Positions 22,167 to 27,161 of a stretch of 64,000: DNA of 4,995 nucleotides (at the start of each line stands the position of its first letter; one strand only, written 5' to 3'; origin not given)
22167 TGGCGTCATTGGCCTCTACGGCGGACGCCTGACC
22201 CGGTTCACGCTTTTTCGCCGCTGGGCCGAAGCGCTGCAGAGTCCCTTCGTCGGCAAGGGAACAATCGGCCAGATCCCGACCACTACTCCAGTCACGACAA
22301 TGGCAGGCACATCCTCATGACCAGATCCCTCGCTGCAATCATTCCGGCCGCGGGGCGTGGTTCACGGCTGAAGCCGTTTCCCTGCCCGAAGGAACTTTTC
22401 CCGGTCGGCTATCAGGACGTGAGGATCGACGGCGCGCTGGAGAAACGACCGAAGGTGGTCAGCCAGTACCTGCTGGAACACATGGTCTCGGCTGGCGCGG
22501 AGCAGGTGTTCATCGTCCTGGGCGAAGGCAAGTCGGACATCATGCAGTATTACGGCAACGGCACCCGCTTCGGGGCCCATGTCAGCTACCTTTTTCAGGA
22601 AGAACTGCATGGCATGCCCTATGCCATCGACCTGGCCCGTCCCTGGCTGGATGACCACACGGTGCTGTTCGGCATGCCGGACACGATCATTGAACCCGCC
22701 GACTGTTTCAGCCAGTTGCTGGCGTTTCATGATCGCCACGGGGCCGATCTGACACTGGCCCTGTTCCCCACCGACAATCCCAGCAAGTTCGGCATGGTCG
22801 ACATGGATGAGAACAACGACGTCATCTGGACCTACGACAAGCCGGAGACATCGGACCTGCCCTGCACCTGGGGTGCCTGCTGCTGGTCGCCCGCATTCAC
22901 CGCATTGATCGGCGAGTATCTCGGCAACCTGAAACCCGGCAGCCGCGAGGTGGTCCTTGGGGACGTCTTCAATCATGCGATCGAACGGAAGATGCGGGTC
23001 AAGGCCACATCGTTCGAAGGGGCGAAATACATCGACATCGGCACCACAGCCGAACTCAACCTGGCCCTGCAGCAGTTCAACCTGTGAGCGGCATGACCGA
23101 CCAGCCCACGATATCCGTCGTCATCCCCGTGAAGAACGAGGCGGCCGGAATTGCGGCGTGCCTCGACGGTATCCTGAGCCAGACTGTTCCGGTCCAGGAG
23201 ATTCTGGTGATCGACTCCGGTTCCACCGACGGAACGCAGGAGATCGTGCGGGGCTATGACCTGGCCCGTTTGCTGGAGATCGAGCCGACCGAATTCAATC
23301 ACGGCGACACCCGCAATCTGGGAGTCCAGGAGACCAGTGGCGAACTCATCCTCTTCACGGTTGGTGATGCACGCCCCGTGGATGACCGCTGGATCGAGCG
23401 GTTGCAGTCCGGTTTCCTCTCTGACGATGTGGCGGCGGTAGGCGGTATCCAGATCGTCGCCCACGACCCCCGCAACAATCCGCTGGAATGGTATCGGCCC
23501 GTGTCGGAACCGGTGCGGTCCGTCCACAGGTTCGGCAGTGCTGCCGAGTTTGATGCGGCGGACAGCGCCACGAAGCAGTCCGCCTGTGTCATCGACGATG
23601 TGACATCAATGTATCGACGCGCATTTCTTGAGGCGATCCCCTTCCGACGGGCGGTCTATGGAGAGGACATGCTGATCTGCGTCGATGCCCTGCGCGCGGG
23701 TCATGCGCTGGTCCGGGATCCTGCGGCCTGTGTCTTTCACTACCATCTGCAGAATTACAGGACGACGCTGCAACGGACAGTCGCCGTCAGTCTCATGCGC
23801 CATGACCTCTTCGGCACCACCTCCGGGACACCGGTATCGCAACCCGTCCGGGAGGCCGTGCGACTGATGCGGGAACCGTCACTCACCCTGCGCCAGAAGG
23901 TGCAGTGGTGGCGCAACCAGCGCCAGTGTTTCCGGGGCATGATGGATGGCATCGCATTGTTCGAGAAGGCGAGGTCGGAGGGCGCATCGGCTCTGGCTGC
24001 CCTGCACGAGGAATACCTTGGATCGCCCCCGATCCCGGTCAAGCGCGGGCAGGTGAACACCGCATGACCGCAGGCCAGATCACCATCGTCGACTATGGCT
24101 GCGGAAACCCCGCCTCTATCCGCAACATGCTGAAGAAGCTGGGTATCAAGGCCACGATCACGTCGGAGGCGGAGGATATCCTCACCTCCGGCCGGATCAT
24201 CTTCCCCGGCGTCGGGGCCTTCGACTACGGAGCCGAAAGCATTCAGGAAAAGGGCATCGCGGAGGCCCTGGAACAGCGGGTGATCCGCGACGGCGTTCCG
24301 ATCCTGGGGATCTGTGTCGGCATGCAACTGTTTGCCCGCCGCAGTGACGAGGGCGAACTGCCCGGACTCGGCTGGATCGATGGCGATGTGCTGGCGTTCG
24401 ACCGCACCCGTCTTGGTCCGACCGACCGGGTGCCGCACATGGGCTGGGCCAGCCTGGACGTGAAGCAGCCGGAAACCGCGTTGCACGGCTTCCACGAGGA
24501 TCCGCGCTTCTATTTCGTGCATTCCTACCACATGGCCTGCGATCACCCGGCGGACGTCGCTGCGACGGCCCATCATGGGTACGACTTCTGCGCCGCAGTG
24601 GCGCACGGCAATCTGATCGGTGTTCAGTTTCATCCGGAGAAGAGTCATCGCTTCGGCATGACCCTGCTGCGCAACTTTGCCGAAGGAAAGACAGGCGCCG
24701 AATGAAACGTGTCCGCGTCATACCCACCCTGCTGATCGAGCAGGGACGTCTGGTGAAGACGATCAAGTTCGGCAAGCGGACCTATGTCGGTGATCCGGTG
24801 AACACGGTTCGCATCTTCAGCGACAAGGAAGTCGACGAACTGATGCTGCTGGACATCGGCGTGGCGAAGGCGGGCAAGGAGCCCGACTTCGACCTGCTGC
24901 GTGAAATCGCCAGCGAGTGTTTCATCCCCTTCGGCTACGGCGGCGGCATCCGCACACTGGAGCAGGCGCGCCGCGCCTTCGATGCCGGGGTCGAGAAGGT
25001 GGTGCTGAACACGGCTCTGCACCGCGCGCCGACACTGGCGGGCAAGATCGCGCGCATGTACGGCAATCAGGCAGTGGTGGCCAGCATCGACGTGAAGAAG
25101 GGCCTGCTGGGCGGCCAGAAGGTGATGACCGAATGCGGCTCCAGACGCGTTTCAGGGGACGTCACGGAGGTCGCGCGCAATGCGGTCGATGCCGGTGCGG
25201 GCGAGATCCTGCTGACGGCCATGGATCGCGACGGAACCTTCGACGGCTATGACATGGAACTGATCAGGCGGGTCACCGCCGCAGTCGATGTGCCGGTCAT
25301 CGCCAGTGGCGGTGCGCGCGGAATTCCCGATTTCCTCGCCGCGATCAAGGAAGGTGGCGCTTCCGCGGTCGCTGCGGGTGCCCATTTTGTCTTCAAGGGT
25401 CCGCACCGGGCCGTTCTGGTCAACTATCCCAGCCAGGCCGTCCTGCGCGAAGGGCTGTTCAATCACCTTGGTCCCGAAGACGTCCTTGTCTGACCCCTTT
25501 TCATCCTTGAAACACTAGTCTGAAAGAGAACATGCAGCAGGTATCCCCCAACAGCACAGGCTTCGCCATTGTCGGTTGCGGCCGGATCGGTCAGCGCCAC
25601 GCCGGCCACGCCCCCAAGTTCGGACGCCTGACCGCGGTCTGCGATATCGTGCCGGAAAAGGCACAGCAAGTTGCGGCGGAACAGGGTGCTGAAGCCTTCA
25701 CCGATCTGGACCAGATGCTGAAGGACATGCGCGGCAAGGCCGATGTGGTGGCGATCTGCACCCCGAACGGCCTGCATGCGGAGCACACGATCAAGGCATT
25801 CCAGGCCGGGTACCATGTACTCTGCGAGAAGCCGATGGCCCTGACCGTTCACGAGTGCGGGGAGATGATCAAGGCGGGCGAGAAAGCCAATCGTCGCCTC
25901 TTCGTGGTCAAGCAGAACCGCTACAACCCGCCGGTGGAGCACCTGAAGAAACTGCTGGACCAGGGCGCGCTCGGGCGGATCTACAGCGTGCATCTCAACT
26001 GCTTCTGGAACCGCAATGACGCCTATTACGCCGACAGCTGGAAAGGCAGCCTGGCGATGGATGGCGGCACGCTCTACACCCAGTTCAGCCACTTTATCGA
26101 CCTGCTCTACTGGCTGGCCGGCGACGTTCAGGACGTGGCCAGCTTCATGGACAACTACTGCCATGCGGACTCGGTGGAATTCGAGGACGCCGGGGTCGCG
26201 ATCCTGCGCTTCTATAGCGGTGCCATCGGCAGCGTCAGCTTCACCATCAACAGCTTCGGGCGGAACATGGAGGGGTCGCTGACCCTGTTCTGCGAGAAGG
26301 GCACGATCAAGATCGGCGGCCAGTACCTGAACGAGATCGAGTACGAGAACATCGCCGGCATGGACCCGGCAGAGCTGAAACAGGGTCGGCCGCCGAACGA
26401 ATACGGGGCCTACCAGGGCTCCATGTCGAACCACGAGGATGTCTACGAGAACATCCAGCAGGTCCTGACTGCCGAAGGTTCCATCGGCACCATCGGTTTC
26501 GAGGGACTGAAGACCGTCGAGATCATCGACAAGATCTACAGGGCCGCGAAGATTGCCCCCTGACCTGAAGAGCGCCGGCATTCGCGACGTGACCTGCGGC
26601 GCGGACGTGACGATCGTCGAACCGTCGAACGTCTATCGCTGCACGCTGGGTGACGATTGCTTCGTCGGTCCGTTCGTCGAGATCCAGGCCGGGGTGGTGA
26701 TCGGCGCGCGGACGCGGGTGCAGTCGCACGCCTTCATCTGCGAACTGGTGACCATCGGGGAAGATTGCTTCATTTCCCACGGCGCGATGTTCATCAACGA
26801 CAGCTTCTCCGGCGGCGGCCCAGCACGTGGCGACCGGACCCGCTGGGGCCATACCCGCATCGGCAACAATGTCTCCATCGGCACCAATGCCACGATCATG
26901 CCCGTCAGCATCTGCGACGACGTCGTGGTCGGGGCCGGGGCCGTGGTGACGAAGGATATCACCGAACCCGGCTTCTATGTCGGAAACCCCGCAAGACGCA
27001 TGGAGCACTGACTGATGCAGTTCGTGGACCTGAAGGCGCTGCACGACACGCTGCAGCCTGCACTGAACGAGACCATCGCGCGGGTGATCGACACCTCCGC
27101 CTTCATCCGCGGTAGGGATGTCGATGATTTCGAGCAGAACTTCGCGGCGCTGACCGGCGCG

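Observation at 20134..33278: Two paralogous amidotransferases sharing one HisH/HisF ammonia generator: possible doubly amidated/amidinated glycan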

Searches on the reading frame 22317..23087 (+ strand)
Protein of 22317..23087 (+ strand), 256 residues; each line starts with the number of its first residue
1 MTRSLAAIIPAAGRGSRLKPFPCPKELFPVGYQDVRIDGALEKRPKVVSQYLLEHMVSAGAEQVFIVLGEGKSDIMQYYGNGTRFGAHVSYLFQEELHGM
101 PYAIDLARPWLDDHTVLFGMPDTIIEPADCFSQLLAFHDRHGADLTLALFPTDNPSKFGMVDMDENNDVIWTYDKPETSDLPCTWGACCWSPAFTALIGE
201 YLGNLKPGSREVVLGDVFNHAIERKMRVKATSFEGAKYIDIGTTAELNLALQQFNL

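Call 3: search_protein_families(library=pfam, proteins=[window:22317-23087:+])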
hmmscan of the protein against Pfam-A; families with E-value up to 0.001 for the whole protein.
window:22317-23087:+ (256 aa): 2 families
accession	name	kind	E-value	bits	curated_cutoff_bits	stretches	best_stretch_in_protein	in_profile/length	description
PF00483.29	NTP_transferase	-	6.1e-19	69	21.2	1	7-247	2-235/245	Nucleotidyl transferase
PF12804.13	NTP_transf_3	-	0.00097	19.8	27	0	7-148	1-121/160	MobA-like NTP transferase domain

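Call 6: search_protein_families(library=ncbifam, proteins=[window:22317-23087:+])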
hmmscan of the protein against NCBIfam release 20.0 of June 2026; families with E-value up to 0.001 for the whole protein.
window:22317-23087:+ (256 aa): 17 families
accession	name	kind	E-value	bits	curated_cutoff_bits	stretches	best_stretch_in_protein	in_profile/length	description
TIGR01208.1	rmlA_long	equivalog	1.3e-25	90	320.25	1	7-248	2-228/353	glucose-1-phosphate thymidylyltransferase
TIGR03992.1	Arch_glmU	subfamily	2.6e-17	62.8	292.1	1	6-244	2-217/393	bifunctional sugar-1-phosphate nucleotidylyltransferase/acetyltransferase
NF041313.1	UDPGP_AglF_Halo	equivalog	9.8e-17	61.2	400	1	6-250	2-230/234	UTP--glucose-1-phosphate uridylyltransferase AglF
TIGR01099.1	galU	equivalog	1.7e-14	54.1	326.8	2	87-244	94-255/261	UTP--glucose-1-phosphate uridylyltransferase GalU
NF052502.1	man1P_GTase_Rv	exception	1.2e-11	44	440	1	7-245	3-221/352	mannose-1-phosphate guanylyltransferase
TIGR01207.1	rmlA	equivalog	2.3e-10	40.1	360.65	1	8-247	3-229/286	glucose-1-phosphate thymidylyltransferase RfbA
NF045761.1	NAMPUrTaseMurU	equivalog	1.3e-09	38.3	250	1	7-248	3-221/226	N-acetylmuramate alpha-1-phosphate uridylyltransferase MurU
NF010933.0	PRK14353.1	equivalog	2.6e-09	36.2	505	1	2-250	3-238/453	bifunctional UDP-N-acetylglucosamine diphosphorylase/glucosamine-1-phosphate N-acetyltransferase GlmU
NF010935.0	PRK14355.1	equivalog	4.3e-08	32.2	718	1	4-237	3-224/459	bifunctional UDP-N-acetylglucosamine diphosphorylase/glucosamine-1-phosphate N-acetyltransferase GlmU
NF010934.1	PRK14354.1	equivalog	4.2e-07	28.9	450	1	7-169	2-146/447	bifunctional UDP-N-acetylglucosamine diphosphorylase/glucosamine-1-phosphate N-acetyltransferase GlmU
TIGR01173.1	glmU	equivalog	2.4e-05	23.4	366.85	1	6-170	2-147/452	bifunctional UDP-N-acetylglucosamine diphosphorylase/glucosamine-1-phosphate N-acetyltransferase GlmU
NF012024.0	PRK15480.1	equivalog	3e-05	23.3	588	1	46-247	34-233/292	glucose-1-phosphate thymidylyltransferase RfbA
NF010932.0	PRK14352.1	equivalog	8.8e-05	21.3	611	1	3-171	5-159/488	bifunctional UDP-N-acetylglucosamine diphosphorylase/glucosamine-1-phosphate N-acetyltransferase GlmU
NF041173.1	Sug_nt_acttase_Thmprot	equivalog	9.9e-05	21.4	600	1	7-244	3-217/405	bifunctional sugar-1-phosphate nucleotidylyltransferase/acetyltransferase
NF001947.0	PRK00725.1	subfamily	0.00026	19.9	470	0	131-179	146-196/426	glucose-1-phosphate adenylyltransferase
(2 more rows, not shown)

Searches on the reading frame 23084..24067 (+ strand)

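Call 3: search_protein_families(library=pfam, proteins=[window:23084-24067:+])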
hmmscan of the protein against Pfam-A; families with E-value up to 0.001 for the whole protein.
window:23084-24067:+ (327 aa): 3 families
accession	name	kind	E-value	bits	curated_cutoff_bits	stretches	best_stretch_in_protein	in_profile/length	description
PF00535.33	Glycos_transf_2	-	4.2e-20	72.8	23.3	1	11-183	1-165/168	Glycosyl transferase family 2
PF13641.12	Glyco_tranf_2_3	-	1.3e-07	32.3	27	1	8-221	1-213/230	Glycosyltransferase like family 2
PF10111.15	Glyco_tranf_2_2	-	1.6e-05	25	27.3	1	11-97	1-93/276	Glycosyltransferase like family 2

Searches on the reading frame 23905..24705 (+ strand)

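Call 4: search_protein_families(library=pfam, proteins=[window:23905-24705:+])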
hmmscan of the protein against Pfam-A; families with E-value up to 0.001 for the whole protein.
window:23905-24705:+ (266 aa): 4 families
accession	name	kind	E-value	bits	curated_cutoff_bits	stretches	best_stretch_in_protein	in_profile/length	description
PF00117.34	GATase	-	5.6e-21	75.5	22.8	1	61-258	2-186/190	Glutamine amidotransferase class-I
PF07722.19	Peptidase_C26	-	1.1e-05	25.7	20.5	1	121-245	96-219/219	Peptidase C26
PF07685.20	GATase_3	-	1.9e-05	24.8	27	1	89-163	34-116/196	CobB/CobQ-like glutamine amidotransferase domain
PF01174.25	SNO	-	0.00074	19.9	27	0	74-159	13-97/188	SNO glutamine amidotransferase family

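Call 6: search_protein_families(library=ncbifam, proteins=[window:23905-24705:+])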
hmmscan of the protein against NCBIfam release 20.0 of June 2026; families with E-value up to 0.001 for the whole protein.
window:23905-24705:+ (266 aa): 14 families
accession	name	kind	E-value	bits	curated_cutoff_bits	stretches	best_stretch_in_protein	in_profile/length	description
TIGR01855.1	IMP_synth_hisH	equivalog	4.5e-62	209.4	105.4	1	59-260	1-197/198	imidazole glycerol phosphate synthase subunit HisH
NF010608.0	PRK14004.1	equivalog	1.9e-33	116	216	1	59-259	2-207/210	imidazole glycerol phosphate synthase subunit HisH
TIGR00888.1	guaA_Nterm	equivalog_domain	1.3e-13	50.7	172.15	2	59-145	1-85/188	glutamine-hydrolyzing GMP synthase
NF001975.0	PRK00758.1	equivalog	7.7e-12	45.2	198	1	58-146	3-84/185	GMP synthase subunit A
NF000848.1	PRK00074.1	equivalog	1.8e-10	40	400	1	59-260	1-185/512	glutamine-hydrolyzing GMP synthase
NF006562.0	PRK09065.1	equivalog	3.9e-07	29.8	205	0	206-257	147-201/242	glutamine amidotransferase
TIGR03800.1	PLP_synth_Pdx2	equivalog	5.8e-07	29.6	105.55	1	74-246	16-172/184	pyridoxal 5'-phosphate synthase glutaminase subunit PdxT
NF001989.1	PRK00784.1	equivalog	3.9e-06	25.8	273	1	70-159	262-356/480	cobyric acid synthase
TIGR00566.1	trpG_papA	subfamily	1.1e-05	25.2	121.05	1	90-259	40-190/192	glutamine amidotransferase of anthranilate synthase or aminodeoxychorismate synthase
NF005072.0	PRK06490.1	equivalog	0.00021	20.4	339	0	126-146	88-108/251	glutamine amidotransferase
NF005458.0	PRK07053.1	equivalog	0.00054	19.4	250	0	119-145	73-98/234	glutamine amidotransferase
NF005849.0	PRK07765.1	equivalog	0.00055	19.2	308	0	76-142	20-88/219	aminodeoxychorismate/anthranilate synthase component II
NF009475.0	PRK12838.1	equivalog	0.00088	18.3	221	0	58-147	171-257/359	carbamoyl phosphate synthase small subunit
NF005799.0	PRK07649.1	equivalog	0.00093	18.8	327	0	110-260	53-186/195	aminodeoxychorismate/anthranilate synthase component II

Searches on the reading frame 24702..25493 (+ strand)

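Call 3: search_protein_families(library=pfam, proteins=[window:24702-25493:+])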
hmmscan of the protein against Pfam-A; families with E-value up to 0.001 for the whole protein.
window:24702-25493:+ (263 aa): 5 families
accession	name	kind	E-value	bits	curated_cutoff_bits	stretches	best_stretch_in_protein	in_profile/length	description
PF00977.27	His_biosynth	-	1.4e-58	198.5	23.6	1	5-228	1-221/228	Histidine biosynthesis protein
PF04131.20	NanE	-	3.1e-05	23.7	27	1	57-114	128-184/192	Putative N-acetylmannosamine-6-phosphate epimerase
PF01207.24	Dus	-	3.2e-05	23.6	20.4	0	153-226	139-214/311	Dihydrouridine synthase (Dus)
PF01180.27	DHO_dh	-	0.0001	22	27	0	185-237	227-280/291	Dihydroorotate dehydrogenase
PF03060.21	NMO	-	0.00019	21.4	28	1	184-230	181-226/331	Nitronate monooxygenase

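Call 6: search_protein_families(library=ncbifam, proteins=[window:24702-25493:+])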
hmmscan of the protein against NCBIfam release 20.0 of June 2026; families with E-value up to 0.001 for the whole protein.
window:24702-25493:+ (263 aa): 19 families
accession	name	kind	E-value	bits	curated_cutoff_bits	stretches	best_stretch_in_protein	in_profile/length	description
NF038364.1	AglZ_HisF2_fam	equivalog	1.4e-97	325.9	310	1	3-246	2-245/248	AglZ/HisF2 family acetamidino modification protein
TIGR03572.1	WbuZ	equivalog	5.7e-81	271.3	299.7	1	1-231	1-232/232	glycosyl amidation-associated protein WbuZ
TIGR00735.1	hisF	equivalog_domain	2.2e-55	187.7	294.55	1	4-229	4-232/254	imidazole glycerol phosphate synthase subunit HisF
NF010112.0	PRK13585.1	equivalog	2.1e-36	125.7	243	1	4-227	3-222/241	1-(5-phosphoribosyl)-5-[(5-phosphoribosylamino)methylideneamino]imidazole-4-carboxamide isomerase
TIGR00007.1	TIGR00007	equivalog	2.5e-34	118.9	228.95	1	6-226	1-218/231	1-(5-phosphoribosyl)-5-[(5-phosphoribosylamino)methylideneamino]imidazole-4-carboxamide isomerase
TIGR01919.1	hisA-trpF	equivalog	3.9e-21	75.7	306.45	1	6-214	5-211/243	bifunctional 1-(5-phosphoribosyl)-5-((5-phosphoribosylamino)methylideneamino)imidazole-4-carboxamide isomerase/phosphoribosylanthranilate is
NF003156.0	PRK04128.1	equivalog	1.2e-16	61.3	285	1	4-223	2-208/231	1-(5-phosphoribosyl)-5-((5-phosphoribosylamino)methylideneamino)imidazole-4-carboxamide isomerase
NF010113.0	PRK13586.1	equivalog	2.5e-15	56.8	238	1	5-210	3-203/232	1-(5-phosphoribosyl)-5-((5-phosphoribosylamino)methylideneamino)imidazole-4-carboxamide isomerase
NF010114.0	PRK13587.1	equivalog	4.6e-14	52.6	305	1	43-212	45-208/234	1-(5-phosphoribosyl)-5-((5-phosphoribosylamino)methylideneamino)imidazole-4-carboxamide isomerase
TIGR00734.1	hisAF_rel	hypoth_equivalog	5.2e-11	42.8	179.85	1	42-108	153-218/221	HisA/HisF family protein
NF010712.0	PRK14114.1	equivalog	1.3e-09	37.9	327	1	8-205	5-197/241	1-(5-phosphoribosyl)-5-((5-phosphoribosylamino)methylideneamino)imidazole-4-carboxamide isomerase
NF002231.0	PRK01130.1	subfamily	7.3e-08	31.7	189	1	58-112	165-219/230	putative N-acetylmannosamine-6-phosphate 2-epimerase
TIGR00737.1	nifR3_yhdG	equivalog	9.6e-06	25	293.3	1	153-225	148-221/319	tRNA dihydrouridine synthase DusB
TIGR02129.1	hisA_euk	equivalog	1.1e-05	25.2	229.3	1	80-217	83-223/255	phosphoribosylformimino-5-aminoimidazole carboxamide ribotide isomerase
NF003198.0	PRK04169.1-2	subfamily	1.6e-05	24.2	247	0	76-119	199-242/249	geranylgeranylglyceryl/heptaprenylglyceryl phosphate synthase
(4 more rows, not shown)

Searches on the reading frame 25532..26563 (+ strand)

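Call 3: search_protein_families(library=pfam, proteins=[window:25532-26563:+])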
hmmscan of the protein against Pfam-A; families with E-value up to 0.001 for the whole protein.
window:25532-26563:+ (343 aa): 6 families
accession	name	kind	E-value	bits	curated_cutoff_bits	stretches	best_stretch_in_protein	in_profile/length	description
PF01408.29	GFO_IDH_MocA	-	1.9e-32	112.9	24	1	11-125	3-118/120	Oxidoreductase family, NAD-binding Rossmann fold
PF22725.1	GFO_IDH_MocA_C3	-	1.4e-24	86.9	27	1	136-259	2-123/124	GFO/IDH/MocA C-terminal domain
PF02894.22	GFO_IDH_MocA_C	-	3.5e-18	66.6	22.9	1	139-340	1-211/218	Oxidoreductase family, C-terminal alpha/beta domain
PF02826.25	2-Hacid_dh_C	-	1.8e-05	24.6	25.1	1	10-89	38-111/178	D-isomer specific 2-hydroxyacid dehydrogenase, NAD binding domain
PF03446.21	NAD_binding_2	-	0.00013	22.4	21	1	11-89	2-75/161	NAD binding domain of 6-phosphogluconate dehydrogenase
PF03447.22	NAD_binding_3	-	0.0002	22.5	24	1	15-125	1-115/116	Homoserine dehydrogenase, NAD binding domain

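Call 6: search_protein_families(library=ncbifam, proteins=[window:25532-26563:+])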
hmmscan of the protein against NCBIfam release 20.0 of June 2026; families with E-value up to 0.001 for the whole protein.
window:25532-26563:+ (343 aa): 10 families
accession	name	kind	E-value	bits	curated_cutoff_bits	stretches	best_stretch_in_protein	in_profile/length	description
TIGR04380.1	myo_inos_iolG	equivalog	5.2e-34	117.6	355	1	10-277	3-268/330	inositol 2-dehydrogenase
NF052479.1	LevoglcsnDh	equivalog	6.9e-32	110.6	650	2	33-211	38-217/386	levoglucosan dehydrogenase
NF040723.1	UDP-GlcNAcDh_Arch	equivalog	1.9e-27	96.6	450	1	12-236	4-214/302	UDP-N-acetylglucosamine 3-dehydrogenase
NF041392.1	XylDh_Gfo6_Halo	equivalog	1.4e-19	70.1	350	1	10-340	18-343/350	D-xylose 1-dehydrogenase Gfo6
NF052679.1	InsChiInosDhIolG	equivalog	1.3e-18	67.2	540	1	11-260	5-249/343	bifunctional inositol 2-dehydrogenase/D-chiro-inositol 1-dehydrogenase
NF008607.0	PRK11579.1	subfamily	1.7e-13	50.3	330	1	44-199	40-192/346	oxidoreductase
NF058561.1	BT_2158_fam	equivalog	1.4e-12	47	750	1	12-161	39-186/487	glycoside 3-dehydrogenase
NF058563.1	BT_2159_fam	equivalog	1.4e-08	34.2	650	1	12-154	4-147/350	disaccharide 3-dehydrogenase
NF007574.0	PRK10206.1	equivalog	3.1e-08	33.1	352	1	55-204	53-195/345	oxidoreductase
NF009830.0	PRK13304.1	equivalog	0.00061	19.3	267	0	13-124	6-117/265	aspartate dehydrogenase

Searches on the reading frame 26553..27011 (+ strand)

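Call 6: search_protein_families(library=ncbifam, proteins=[window:26553-27011:+])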
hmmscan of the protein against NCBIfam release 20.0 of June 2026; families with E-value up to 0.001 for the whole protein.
window:26553-27011:+ (152 aa): 48 families (the best 25 are shown)
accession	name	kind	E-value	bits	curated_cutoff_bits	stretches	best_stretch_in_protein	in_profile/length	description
TIGR03570.1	NeuD_NnaD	subfamily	1.1e-22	80.7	160.8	2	99-148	152-202/202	NeuD/PglB/VioB family sugar acetyltransferase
NF002060.0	PRK00892.1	subfamily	4.1e-17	62.3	207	2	29-80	113-164/345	UDP-3-O-(3-hydroxymyristoyl)glucosamine N-acyltransferase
TIGR01853.1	lipid_A_lpxD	equivalog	1.6e-16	60.2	242.5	2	29-115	122-211/325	UDP-3-O-(3-hydroxymyristoyl)glucosamine N-acyltransferase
NF058585.1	HptprglPActTf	PfamEq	1.2e-13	50.9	300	1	94-150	100-157/172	heptaprenylglyceryl phosphate O-acetyltransferase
NF041874.1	EPS_EpsC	equivalog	1.2e-12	47.9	150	1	42-151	62-165/168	serine O-acetyltransferase EpsC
TIGR01173.1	glmU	equivalog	3.3e-12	46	366.85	1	10-148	295-440/452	bifunctional UDP-N-acetylglucosamine diphosphorylase/glucosamine-1-phosphate N-acetyltransferase GlmU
NF003657.0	PRK05289.1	equivalog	6.2e-12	45.2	226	1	30-79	16-65/264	acyl-ACP--UDP-N-acetylglucosamine O-acyltransferase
NF007499.0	PRK10092.1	equivalog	7.7e-12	45.4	314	1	21-150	61-180/183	maltose O-acetyltransferase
NF007797.0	PRK10502.1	subfamily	1.4e-11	44.4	192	1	65-150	92-176/183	WcaF family extracellular polysaccharide biosynthesis acetyltransferase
NF010936.0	PRK14356.1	equivalog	2e-11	43.5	666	1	9-139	301-438/456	bifunctional UDP-N-acetylglucosamine diphosphorylase/glucosamine-1-phosphate N-acetyltransferase GlmU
NF007240.0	PRK09677.1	equivalog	2.7e-11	43.3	243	1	30-148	66-179/192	putative lipopolysaccharide biosynthesis O-acetyl transferase WbbJ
NF010940.0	PRK14360.1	equivalog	7.5e-11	41.2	602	1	12-141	297-432/452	bifunctional UDP-N-acetylglucosamine diphosphorylase/glucosamine-1-phosphate N-acetyltransferase GlmU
NF010932.0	PRK14352.1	equivalog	9e-11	41.1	611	1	12-139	308-441/488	bifunctional UDP-N-acetylglucosamine diphosphorylase/glucosamine-1-phosphate N-acetyltransferase GlmU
NF010934.1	PRK14354.1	equivalog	1.3e-10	40.4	450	1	29-139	331-430/447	bifunctional UDP-N-acetylglucosamine diphosphorylase/glucosamine-1-phosphate N-acetyltransferase GlmU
TIGR01852.1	lipid_A_lpxA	equivalog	3.9e-10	39.4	231.05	1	30-80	11-61/254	acyl-ACP--UDP-N-acetylglucosamine O-acyltransferase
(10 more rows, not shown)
